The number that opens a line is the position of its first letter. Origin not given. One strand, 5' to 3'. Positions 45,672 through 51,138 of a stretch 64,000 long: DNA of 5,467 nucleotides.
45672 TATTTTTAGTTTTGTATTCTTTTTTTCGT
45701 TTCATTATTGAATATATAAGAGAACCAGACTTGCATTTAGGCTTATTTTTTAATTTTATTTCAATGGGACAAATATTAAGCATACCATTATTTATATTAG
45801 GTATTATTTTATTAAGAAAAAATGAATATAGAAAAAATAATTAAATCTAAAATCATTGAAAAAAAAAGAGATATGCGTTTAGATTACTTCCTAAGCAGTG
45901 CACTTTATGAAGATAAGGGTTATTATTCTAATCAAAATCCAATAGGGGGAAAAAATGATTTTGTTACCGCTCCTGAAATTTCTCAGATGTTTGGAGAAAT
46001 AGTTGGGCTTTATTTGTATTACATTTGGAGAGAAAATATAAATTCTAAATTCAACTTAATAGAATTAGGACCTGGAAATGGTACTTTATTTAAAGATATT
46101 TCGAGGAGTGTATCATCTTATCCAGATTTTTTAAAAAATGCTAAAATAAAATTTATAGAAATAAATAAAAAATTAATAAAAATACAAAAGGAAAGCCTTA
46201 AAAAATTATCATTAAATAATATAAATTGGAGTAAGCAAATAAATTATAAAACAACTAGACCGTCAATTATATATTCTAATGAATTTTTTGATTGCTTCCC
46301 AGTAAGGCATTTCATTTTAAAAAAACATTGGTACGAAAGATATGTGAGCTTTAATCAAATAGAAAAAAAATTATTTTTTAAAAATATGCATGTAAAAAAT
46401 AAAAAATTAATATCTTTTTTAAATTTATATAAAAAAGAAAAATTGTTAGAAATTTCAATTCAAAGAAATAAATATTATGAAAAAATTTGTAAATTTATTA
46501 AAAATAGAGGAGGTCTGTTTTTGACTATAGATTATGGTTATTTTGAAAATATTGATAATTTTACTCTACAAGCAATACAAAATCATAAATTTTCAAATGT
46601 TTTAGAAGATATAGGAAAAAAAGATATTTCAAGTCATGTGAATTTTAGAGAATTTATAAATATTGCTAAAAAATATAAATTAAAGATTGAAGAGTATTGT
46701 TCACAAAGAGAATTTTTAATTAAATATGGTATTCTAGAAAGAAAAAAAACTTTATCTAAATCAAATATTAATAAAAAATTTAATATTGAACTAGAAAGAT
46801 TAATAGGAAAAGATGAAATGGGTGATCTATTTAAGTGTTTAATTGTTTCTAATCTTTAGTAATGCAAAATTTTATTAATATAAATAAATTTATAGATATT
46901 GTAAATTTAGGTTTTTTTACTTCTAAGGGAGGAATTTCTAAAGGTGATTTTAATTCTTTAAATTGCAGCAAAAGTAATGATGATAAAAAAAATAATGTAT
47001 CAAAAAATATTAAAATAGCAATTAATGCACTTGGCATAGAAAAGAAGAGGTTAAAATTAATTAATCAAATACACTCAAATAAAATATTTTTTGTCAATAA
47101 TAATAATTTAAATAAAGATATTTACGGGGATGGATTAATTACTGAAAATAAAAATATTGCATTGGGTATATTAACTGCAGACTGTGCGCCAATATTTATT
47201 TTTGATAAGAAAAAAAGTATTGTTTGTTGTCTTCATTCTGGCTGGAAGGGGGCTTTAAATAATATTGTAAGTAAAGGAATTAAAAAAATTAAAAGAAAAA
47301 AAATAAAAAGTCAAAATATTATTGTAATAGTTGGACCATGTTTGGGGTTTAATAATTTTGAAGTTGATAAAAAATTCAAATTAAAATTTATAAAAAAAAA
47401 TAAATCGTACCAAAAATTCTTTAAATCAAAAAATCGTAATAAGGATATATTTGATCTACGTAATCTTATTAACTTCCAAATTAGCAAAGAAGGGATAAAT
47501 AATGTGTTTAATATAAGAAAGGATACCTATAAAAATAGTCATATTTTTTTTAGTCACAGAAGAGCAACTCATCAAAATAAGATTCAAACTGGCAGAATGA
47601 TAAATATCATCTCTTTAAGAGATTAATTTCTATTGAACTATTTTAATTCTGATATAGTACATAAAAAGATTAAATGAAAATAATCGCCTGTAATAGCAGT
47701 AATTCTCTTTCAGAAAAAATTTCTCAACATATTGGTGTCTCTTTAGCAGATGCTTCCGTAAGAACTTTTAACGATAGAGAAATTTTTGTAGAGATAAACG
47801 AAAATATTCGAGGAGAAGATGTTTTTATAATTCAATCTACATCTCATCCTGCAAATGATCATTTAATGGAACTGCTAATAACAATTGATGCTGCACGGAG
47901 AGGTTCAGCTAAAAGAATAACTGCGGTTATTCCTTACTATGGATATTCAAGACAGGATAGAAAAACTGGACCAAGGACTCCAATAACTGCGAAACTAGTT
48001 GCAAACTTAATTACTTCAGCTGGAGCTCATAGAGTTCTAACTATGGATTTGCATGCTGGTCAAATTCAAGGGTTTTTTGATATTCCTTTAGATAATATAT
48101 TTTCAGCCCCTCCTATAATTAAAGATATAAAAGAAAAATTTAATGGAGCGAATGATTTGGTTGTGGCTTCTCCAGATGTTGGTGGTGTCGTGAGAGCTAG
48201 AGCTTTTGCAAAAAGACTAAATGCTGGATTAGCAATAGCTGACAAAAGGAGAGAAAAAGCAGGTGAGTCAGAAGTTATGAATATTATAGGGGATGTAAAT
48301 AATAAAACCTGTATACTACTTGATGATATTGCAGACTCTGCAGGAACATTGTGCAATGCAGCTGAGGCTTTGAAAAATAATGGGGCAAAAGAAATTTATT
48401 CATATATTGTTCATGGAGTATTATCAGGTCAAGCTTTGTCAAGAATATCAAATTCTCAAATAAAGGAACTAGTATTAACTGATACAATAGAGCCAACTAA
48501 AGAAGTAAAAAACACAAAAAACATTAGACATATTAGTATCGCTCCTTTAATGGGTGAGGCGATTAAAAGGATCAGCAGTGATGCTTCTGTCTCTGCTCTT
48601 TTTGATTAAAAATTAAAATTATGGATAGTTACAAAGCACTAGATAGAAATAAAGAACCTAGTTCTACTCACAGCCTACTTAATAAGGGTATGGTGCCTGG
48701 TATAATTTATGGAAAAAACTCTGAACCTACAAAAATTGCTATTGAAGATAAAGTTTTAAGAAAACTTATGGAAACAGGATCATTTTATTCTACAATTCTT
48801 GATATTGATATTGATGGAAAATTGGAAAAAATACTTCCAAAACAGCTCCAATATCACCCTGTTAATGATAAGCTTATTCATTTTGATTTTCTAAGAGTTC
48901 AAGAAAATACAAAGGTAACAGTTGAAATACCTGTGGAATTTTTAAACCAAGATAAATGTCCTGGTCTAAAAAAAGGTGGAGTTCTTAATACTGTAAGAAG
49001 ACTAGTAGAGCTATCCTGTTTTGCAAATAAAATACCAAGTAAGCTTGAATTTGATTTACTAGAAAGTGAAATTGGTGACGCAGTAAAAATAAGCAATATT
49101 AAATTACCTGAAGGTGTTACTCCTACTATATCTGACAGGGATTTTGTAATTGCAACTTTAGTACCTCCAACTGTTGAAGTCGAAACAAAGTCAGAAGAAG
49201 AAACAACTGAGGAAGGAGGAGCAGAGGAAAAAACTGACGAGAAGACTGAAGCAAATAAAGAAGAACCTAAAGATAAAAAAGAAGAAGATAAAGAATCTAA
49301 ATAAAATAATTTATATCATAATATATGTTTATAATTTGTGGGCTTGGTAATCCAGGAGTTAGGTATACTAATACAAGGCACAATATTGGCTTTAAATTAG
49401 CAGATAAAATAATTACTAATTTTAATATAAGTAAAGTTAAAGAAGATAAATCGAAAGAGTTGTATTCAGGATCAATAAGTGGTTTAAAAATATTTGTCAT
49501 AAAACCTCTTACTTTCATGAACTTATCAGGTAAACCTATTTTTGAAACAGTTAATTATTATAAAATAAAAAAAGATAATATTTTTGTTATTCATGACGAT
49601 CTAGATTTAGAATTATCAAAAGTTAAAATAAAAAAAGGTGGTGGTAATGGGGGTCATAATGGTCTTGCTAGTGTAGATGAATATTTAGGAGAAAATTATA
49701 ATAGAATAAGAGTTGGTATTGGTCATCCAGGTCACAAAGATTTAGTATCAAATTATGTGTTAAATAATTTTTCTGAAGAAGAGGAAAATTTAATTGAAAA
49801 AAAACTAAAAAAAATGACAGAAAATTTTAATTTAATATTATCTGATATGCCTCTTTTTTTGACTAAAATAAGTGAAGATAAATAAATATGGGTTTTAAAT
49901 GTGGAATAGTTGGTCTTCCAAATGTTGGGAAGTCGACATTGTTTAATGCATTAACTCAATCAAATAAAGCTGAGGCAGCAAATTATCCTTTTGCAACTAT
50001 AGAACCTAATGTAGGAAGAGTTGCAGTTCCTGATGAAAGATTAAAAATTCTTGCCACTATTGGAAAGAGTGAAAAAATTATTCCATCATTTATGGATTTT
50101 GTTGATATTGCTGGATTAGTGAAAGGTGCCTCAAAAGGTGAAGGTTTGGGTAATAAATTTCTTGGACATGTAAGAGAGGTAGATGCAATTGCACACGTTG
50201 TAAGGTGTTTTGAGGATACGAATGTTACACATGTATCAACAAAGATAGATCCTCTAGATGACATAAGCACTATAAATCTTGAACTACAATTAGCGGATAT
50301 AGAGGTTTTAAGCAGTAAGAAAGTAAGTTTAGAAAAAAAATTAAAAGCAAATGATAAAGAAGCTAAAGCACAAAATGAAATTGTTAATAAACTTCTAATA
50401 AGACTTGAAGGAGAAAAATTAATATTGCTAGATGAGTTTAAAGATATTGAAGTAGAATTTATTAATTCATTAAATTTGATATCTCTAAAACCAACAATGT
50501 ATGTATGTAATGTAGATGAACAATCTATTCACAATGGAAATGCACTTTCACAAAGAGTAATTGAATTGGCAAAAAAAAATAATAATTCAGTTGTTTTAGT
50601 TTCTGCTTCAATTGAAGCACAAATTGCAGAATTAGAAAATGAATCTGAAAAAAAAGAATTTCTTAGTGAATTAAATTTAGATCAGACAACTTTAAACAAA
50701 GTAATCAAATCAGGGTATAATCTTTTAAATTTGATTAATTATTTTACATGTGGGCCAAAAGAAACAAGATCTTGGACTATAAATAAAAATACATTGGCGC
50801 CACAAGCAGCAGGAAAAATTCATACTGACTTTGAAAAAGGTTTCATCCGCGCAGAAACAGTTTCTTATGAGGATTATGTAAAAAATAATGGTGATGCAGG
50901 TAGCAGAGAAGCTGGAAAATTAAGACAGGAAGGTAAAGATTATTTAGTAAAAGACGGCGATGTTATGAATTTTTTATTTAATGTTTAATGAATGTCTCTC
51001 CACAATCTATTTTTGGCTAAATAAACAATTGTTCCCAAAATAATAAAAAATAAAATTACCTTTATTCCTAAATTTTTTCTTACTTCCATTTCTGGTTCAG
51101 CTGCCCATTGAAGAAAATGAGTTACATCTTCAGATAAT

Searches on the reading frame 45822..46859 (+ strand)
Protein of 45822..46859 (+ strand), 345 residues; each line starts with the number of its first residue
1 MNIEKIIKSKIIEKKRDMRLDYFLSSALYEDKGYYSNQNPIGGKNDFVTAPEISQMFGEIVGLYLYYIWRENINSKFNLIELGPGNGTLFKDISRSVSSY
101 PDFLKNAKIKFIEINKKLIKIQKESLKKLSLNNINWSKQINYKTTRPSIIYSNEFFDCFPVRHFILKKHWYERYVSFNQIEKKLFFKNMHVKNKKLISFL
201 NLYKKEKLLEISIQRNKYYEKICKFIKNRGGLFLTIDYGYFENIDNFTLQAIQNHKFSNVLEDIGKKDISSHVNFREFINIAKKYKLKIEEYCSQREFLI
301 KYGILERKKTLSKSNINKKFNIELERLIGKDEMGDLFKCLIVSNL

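Call 31: search_protein_families(library=pfam, proteins=[window:45822-46859:+], max_evalue=0.00001)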
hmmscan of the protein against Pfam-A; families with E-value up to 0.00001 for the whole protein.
window:45822-46859:+ (345 aa): 1 family
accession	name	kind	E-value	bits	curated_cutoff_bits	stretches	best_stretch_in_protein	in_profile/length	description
PF02636.23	Methyltransf_28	-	1e-46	159.9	23.3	1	61-290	2-246/249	Putative S-adenosyl-L-methionine-dependent methyltransferase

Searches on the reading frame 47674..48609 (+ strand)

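Call 31: search_protein_families(library=pfam, proteins=[window:47674-48609:+], max_evalue=0.00001)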
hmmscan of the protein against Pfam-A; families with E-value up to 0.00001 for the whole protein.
window:47674-48609:+ (311 aa): 3 families
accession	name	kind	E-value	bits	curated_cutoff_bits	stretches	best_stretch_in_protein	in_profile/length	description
PF13793.12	Pribosyltran_N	-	7.4e-53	177.8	25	1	1-117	1-117/117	N-terminal domain of ribose phosphate pyrophosphokinase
PF14572.12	Pribosyl_synth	-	4.4e-27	95.7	27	1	200-310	73-183/184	Phosphoribosyl synthetase-associated domain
PF00156.33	Pribosyltran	-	6.4e-20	71.5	26.3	1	149-267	19-144/158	Phosphoribosyl transferase domain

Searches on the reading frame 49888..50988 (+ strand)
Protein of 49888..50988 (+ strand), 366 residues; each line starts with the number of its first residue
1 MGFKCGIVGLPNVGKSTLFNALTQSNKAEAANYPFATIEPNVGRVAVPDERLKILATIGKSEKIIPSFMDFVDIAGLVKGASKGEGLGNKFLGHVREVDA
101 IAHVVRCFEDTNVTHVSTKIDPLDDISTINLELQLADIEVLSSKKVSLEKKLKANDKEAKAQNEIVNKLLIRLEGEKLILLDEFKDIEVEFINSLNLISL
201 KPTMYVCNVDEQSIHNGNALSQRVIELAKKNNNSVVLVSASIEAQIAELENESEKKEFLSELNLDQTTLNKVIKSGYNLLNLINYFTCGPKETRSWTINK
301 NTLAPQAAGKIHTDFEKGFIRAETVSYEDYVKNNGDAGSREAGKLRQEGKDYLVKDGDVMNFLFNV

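Call 31: search_protein_families(library=pfam, proteins=[window:49888-50988:+], max_evalue=0.00001)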
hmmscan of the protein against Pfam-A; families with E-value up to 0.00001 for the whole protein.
window:49888-50988:+ (366 aa): 3 families
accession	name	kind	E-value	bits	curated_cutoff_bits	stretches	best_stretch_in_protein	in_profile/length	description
PF06071.19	YchF-GTPase_C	-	2e-37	127.6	27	1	282-365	1-84/84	Protein of unknown function (DUF933)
PF01926.29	MMR_HSR1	-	3.8e-23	82.2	21.9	1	5-117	2-86/113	50S ribosome-binding GTPase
PF02421.24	FeoB_N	-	1e-08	35.3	27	1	5-55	3-52/156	Ferrous iron transport protein B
